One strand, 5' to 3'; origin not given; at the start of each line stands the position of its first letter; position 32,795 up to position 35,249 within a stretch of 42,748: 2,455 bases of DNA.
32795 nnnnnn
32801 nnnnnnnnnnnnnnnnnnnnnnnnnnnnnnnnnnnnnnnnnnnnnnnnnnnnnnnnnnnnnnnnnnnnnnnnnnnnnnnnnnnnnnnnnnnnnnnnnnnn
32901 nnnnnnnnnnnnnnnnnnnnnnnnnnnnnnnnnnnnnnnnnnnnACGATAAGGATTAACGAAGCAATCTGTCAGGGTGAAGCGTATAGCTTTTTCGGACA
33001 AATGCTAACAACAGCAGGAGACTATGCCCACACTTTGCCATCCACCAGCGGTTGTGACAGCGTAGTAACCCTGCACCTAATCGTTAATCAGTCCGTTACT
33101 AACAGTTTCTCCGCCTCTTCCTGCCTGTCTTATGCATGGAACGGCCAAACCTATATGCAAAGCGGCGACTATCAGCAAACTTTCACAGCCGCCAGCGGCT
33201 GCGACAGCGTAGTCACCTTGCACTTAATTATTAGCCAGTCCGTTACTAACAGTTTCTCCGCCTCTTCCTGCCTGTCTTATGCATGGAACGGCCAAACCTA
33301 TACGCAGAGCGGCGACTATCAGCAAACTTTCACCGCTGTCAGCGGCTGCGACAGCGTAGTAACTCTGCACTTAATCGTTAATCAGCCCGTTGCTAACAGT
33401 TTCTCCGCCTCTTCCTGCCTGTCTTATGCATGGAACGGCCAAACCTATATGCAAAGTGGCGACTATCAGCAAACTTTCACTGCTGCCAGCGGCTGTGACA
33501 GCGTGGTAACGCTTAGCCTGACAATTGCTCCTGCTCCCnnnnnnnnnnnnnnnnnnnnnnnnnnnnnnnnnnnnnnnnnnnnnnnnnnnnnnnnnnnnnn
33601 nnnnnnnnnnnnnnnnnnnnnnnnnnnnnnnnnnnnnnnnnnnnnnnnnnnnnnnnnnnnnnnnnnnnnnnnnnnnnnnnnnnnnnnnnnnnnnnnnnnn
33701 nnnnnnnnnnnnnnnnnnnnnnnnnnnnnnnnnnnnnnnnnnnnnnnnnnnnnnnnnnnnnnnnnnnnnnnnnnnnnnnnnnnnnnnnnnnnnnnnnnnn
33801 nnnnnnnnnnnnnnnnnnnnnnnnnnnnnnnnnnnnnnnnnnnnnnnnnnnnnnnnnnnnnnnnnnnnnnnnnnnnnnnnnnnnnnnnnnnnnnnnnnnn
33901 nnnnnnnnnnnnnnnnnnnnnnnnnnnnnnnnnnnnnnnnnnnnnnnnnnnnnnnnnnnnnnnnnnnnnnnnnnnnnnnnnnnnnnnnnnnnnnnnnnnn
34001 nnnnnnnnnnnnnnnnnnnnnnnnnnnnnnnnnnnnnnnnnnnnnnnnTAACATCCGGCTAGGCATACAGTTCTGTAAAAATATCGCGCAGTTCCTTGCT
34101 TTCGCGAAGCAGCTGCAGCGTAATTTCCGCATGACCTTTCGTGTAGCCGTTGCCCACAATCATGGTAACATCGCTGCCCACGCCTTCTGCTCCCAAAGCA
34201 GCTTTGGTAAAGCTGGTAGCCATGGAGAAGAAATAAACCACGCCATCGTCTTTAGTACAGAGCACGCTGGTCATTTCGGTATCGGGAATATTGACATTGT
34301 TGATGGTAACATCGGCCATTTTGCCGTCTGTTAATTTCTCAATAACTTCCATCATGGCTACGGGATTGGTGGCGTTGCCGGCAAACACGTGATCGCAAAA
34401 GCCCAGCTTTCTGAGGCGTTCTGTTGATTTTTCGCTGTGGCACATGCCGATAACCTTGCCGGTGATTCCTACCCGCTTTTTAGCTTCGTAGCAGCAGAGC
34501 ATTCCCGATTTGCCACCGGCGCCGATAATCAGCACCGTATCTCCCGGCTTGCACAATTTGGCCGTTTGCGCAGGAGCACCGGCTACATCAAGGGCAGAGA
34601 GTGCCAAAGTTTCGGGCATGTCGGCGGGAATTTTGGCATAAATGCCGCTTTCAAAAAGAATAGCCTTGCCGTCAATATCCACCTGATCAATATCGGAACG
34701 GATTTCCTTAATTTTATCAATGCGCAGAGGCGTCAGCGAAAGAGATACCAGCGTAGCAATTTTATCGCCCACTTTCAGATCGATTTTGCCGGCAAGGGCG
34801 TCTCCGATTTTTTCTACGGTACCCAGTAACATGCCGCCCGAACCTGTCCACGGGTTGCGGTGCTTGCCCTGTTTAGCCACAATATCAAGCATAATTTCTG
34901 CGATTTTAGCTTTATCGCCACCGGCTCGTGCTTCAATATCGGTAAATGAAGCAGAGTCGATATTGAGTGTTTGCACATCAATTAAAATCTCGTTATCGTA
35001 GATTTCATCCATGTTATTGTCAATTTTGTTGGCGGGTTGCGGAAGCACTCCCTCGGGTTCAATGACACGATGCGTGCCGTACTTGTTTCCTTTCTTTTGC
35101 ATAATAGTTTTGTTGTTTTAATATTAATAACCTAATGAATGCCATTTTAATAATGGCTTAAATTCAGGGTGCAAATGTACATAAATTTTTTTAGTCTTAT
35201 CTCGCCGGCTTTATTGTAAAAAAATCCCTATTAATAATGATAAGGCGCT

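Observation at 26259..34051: Dockerin-bearing S8 protease next to a three-cohesin scaffold, both T9SS-sorted: a candidate cell-surface protease-assembly system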

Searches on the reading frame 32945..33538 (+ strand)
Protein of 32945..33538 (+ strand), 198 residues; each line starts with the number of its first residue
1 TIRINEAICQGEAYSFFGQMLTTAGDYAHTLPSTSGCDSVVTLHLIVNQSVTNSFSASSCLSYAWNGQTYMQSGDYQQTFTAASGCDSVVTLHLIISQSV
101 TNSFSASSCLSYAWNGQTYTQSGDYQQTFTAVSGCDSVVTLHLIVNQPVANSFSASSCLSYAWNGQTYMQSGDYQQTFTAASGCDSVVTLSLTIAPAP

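Call 6: search_protein_families(library=pfam, proteins=[window:32945-33538:+], max_evalue=10)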
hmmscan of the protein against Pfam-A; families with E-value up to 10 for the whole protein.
seq(198 aa): 14 families
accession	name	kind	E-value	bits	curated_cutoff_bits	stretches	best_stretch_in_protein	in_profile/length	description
PF12158.14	DUF3592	-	0.0021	19.1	25.3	1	106-127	26-44/84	Domain of unknown function (DUF3592)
PF07411.17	DUF1508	-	0.0035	17.6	22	0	162-189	12-39/48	Domain of unknown function (DUF1508)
PF01507.26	PAPS_reduct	-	0.0053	17.2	22.5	0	81-98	5-22/175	Phosphoadenosine phosphosulfate reductase domain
PF23190.1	LHD_TRPY1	-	0.008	16.1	27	2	51-84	137-169/180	TRPY1 N-terminal linker helical domain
PF04010.18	DUF357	-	0.022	15.2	29.4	0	159-180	35-56/73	Protein of unknown function (DUF357)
PF12895.13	ANAPC3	-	0.023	15.4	27.2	0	57-86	20-49/82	Anaphase-promoting complex, cyclosome, subunit 3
PF07719.23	TPR_2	-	0.11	13.1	27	0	63-78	4-19/34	Tetratricopeptide repeat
PF11443.14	DUF2828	-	0.11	11.8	29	1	48-96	3-51/405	Domain of unknown function (DUF2828)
PF06985.17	HET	-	0.12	13.1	22.5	0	60-80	3-22/146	Heterokaryon incompatibility protein (HET)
PF00515.34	TPR_1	-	0.15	12.4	27.8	0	67-78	8-19/34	Tetratricopeptide repeat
PF13176.12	TPR_7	-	0.44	11.2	27.9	0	67-78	6-17/36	Tetratricopeptide repeat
PF16437.10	DUF5034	-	1.4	9.3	25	1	2-87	35-117/169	Domain of unknown function (DUF5034)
PF13181.12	TPR_8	-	1.9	9.3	25.7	0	67-77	8-18/34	Tetratricopeptide repeat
PF10248.14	Mlf1IP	-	2.5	8.5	34.5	0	146-171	70-99/174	Myelodysplasia-myeloid leukemia factor 1-interacting protein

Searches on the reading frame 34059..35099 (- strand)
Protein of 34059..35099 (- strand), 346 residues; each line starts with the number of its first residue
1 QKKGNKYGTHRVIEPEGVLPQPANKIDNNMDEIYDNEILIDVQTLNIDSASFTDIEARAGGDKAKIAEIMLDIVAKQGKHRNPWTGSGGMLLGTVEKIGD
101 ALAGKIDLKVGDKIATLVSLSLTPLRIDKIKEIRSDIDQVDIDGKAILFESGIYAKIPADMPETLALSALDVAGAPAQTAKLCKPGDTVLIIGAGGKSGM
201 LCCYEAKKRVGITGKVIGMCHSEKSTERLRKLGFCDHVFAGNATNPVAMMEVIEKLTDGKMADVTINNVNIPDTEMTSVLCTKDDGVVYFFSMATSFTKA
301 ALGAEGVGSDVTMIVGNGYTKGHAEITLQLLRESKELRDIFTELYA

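Call 35: search_protein_families(library=pfam, proteins=[window:34059-35099:-], max_evalue=0.001)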
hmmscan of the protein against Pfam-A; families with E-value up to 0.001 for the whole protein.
window:34059-35099:- (346 aa): 1 family
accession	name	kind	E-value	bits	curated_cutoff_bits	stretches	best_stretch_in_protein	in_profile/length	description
PF00107.32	ADH_zinc_N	-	3.6e-10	40.3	31.8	1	201-293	5-90/129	Zinc-binding dehydrogenase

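Call 63: search_protein_families(library=ncbifam, proteins=[window:34059-35099:-], max_evalue=0.001)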
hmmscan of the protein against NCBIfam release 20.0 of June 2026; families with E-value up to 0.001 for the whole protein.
window:34059-35099:- (346 aa): 6 families
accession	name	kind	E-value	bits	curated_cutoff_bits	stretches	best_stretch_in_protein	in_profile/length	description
NF052381.1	Lys_ferment_KDD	equivalog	5.7e-81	270.7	200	1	8-183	1-177/178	L-erythro-3,5-diaminohexanoate dehydrogenase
TIGR03451.1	mycoS_dep_FDH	equivalog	6.6e-07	28.5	512.9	1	173-279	165-263/358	S-(hydroxymethyl)mycothiol dehydrogenase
NF008823.0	PRK11873.1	subfamily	3e-05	23.6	263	1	173-224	66-113/272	arsenite methyltransferase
NF041097.1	keto_inos_dh_IolM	equivalog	0.00036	19.3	450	1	182-277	203-295/389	scyllo-inosose 3-dehydrogenase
TIGR02825.1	B4_12hDH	equivalog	0.00062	19.3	579.85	1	155-243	102-194/327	leukotriene B4 12-hydroxydehydrogenase/15-oxo-prostaglandin 13-reductase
NF010344.0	PRK13771.1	subfamily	0.00093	18.3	349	0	156-272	131-236/334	putative alcohol dehydrogenase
